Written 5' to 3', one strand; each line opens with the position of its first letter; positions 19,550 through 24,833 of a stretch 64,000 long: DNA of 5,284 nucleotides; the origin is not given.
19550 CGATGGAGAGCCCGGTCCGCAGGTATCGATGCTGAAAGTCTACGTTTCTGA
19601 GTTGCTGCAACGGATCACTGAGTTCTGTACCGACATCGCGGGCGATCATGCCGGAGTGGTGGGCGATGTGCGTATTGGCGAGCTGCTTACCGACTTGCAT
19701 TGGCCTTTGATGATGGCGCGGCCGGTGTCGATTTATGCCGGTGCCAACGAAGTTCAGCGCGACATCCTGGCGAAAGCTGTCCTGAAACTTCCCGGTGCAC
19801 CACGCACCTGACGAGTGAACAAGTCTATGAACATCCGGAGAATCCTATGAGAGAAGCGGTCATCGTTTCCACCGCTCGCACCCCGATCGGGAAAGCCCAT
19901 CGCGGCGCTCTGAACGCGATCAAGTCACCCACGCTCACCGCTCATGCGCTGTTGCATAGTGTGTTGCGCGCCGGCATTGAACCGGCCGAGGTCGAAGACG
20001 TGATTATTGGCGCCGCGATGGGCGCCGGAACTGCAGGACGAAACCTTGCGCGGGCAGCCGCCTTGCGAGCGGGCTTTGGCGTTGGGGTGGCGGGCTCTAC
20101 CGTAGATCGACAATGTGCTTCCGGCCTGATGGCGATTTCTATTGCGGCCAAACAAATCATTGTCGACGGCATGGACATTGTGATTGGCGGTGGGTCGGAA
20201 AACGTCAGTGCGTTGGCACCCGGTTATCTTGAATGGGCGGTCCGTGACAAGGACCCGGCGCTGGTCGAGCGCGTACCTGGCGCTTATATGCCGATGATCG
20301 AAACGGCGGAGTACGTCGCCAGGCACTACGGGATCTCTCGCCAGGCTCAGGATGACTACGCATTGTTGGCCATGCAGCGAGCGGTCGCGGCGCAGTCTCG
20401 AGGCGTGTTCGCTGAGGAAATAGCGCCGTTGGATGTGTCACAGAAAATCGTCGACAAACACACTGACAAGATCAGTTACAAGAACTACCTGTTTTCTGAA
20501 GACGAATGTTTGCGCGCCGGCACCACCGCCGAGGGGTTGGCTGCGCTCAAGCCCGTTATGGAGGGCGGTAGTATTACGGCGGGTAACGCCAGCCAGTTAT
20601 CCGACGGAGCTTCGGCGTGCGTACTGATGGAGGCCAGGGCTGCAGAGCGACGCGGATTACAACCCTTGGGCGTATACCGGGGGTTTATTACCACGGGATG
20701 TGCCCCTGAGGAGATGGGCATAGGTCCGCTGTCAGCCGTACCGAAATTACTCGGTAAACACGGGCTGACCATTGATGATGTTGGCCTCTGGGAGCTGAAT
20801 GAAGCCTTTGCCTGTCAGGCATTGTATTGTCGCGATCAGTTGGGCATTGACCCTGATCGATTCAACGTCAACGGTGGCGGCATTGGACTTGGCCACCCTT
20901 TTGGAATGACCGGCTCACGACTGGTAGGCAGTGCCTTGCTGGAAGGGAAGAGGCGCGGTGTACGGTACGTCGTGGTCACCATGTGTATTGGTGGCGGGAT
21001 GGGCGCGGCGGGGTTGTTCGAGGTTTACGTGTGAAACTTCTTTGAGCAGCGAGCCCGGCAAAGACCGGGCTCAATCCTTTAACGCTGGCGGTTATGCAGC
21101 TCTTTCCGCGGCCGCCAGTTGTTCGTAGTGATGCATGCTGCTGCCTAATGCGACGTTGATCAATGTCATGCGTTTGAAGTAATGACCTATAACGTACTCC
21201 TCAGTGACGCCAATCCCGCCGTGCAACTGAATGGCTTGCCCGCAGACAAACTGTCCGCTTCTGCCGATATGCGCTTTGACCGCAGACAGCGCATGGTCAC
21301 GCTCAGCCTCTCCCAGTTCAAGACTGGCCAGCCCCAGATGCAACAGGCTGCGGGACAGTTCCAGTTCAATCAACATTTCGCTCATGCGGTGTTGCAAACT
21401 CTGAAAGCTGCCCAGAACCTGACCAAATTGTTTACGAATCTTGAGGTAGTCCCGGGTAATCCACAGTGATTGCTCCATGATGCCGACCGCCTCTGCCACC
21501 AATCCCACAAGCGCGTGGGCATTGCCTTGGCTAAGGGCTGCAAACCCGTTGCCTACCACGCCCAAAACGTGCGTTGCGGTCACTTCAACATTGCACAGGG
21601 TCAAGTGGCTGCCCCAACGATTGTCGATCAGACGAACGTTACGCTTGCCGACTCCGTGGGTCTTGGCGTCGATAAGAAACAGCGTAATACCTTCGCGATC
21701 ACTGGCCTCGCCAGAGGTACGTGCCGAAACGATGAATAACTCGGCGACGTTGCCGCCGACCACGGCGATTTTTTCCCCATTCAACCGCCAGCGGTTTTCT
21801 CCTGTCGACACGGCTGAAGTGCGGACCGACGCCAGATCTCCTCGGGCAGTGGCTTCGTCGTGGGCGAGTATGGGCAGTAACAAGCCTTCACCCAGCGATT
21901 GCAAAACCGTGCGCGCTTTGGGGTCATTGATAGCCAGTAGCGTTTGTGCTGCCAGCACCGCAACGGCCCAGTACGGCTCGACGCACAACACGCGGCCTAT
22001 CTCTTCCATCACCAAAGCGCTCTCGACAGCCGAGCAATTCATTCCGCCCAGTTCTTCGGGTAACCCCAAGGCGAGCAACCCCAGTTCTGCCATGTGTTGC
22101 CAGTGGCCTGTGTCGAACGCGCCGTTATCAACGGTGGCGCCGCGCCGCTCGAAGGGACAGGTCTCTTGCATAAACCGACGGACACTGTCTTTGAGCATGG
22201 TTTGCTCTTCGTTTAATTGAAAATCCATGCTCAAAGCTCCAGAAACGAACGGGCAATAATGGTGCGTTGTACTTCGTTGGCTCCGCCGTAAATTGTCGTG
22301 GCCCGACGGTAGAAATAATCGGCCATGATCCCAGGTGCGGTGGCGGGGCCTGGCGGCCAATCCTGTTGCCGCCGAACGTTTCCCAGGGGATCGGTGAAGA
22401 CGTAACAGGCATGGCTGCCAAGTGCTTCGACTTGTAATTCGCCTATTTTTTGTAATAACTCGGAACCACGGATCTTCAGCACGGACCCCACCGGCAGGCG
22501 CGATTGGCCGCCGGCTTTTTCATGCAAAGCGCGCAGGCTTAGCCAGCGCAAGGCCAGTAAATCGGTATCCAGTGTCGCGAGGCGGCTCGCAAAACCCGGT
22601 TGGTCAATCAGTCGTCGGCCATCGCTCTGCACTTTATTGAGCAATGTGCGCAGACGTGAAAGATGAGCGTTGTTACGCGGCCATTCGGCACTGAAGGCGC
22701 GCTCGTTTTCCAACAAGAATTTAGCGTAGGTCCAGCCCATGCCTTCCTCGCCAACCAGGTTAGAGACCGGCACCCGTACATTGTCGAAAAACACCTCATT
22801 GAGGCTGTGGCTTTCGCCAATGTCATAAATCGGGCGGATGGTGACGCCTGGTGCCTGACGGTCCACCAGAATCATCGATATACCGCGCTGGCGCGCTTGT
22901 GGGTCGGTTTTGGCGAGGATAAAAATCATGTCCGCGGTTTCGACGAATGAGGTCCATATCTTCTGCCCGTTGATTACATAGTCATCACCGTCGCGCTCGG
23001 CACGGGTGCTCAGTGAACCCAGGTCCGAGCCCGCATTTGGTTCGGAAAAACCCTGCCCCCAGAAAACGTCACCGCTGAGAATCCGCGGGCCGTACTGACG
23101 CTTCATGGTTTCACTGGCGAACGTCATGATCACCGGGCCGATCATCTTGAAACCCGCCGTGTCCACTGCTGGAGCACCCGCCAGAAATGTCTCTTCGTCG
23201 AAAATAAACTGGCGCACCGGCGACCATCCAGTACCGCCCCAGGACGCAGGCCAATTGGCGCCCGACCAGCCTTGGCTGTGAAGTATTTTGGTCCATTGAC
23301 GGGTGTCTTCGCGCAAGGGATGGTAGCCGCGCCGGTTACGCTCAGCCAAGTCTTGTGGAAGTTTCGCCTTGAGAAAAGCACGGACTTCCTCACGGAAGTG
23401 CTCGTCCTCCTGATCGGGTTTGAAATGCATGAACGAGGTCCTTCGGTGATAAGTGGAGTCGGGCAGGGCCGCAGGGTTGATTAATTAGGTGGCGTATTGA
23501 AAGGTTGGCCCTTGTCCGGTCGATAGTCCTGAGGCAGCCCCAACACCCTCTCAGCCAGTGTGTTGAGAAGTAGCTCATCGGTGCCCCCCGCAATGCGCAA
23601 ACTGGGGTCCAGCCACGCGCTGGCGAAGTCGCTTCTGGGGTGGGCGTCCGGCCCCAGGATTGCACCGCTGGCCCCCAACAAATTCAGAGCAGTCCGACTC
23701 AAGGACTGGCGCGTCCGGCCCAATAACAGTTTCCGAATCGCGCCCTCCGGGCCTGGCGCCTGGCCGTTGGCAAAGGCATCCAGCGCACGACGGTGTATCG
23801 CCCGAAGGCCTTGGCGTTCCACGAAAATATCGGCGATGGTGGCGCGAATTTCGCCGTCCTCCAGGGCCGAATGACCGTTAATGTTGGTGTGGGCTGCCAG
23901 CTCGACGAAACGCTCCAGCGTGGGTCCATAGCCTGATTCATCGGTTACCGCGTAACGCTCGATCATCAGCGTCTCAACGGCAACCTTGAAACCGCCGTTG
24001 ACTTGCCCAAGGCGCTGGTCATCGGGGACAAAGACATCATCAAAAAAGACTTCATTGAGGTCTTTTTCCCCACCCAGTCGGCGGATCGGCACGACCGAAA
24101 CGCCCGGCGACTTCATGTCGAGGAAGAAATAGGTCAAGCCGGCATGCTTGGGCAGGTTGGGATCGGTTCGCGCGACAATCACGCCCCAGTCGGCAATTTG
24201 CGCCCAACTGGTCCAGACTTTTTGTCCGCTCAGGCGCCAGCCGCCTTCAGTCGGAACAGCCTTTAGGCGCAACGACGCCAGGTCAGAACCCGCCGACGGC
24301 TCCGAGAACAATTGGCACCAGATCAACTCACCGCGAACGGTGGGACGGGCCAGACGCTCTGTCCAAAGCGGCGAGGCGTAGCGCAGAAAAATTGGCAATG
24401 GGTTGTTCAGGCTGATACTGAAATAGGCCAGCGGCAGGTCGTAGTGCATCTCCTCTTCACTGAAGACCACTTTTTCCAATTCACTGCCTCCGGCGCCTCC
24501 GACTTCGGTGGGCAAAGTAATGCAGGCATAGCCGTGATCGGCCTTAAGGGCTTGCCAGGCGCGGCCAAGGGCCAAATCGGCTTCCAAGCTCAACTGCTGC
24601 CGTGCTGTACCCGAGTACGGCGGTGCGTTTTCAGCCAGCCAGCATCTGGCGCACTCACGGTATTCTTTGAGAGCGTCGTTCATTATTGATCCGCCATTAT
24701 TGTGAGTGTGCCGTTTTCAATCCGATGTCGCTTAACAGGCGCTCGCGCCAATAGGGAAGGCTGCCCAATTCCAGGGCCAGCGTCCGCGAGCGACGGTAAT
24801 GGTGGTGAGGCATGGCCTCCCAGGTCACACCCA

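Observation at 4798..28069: Five-site regulon defined by a 21-bp palindrome, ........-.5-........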

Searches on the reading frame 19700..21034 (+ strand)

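Call 5: search_protein_families(library=pfam, proteins=[window:19700-21034:+])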
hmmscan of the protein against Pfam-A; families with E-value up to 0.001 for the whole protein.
window:19700-21034:+ (444 aa): 2 families
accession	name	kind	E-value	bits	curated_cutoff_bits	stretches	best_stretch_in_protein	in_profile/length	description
PF00108.29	Thiolase_N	-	3.2e-57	194.3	26.4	1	54-312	2-259/260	Thiolase, N-terminal domain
PF02803.24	Thiolase_C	-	1.9e-40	137.7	27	1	321-441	2-122/123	Thiolase, C-terminal domain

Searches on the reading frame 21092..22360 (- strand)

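Call 5: search_protein_families(library=pfam, proteins=[window:21092-22360:-])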
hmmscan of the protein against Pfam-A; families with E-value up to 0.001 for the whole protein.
window:21092-22360:- (422 aa): 3 families
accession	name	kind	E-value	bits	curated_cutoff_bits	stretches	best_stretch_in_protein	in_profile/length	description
PF00441.29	Acyl-CoA_dh_1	-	1.6e-20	74.2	22.4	1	270-417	1-147/150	Acyl-CoA dehydrogenase, C-terminal domain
PF02771.21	Acyl-CoA_dh_N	-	6.9e-18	65.5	22.9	1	50-129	1-80/113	Acyl-CoA dehydrogenase, N-terminal domain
PF02770.24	Acyl-CoA_dh_M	-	2.5e-11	44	33.3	1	169-241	6-77/97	Acyl-CoA dehydrogenase, middle domain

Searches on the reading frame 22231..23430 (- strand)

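Call 5: search_protein_families(library=pfam, proteins=[window:22231-23430:-])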
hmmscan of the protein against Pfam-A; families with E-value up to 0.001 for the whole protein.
window:22231-23430:- (399 aa): 3 families
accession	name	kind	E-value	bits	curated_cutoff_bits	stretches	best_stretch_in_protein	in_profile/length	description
PF02770.24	Acyl-CoA_dh_M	-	2.1e-23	82.8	33.3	1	127-218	3-97/97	Acyl-CoA dehydrogenase, middle domain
PF00441.29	Acyl-CoA_dh_1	-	1.5e-16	61.3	22.4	1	230-396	1-149/150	Acyl-CoA dehydrogenase, C-terminal domain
PF02771.21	Acyl-CoA_dh_N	-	2.8e-15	57.1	22.9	1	7-121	2-113/113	Acyl-CoA dehydrogenase, N-terminal domain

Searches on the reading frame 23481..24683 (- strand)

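Call 5: search_protein_families(library=pfam, proteins=[window:23481-24683:-])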
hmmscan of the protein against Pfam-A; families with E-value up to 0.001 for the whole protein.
window:23481-24683:- (400 aa): 3 families
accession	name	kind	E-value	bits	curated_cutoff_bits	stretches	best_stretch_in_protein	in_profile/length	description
PF00441.29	Acyl-CoA_dh_1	-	1.4e-16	61.4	22.4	1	229-381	1-150/150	Acyl-CoA dehydrogenase, C-terminal domain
PF02770.24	Acyl-CoA_dh_M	-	1.5e-16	60.7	33.3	1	123-217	1-97/97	Acyl-CoA dehydrogenase, middle domain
PF02771.21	Acyl-CoA_dh_N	-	3.3e-07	31.1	22.9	1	5-119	4-113/113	Acyl-CoA dehydrogenase, N-terminal domain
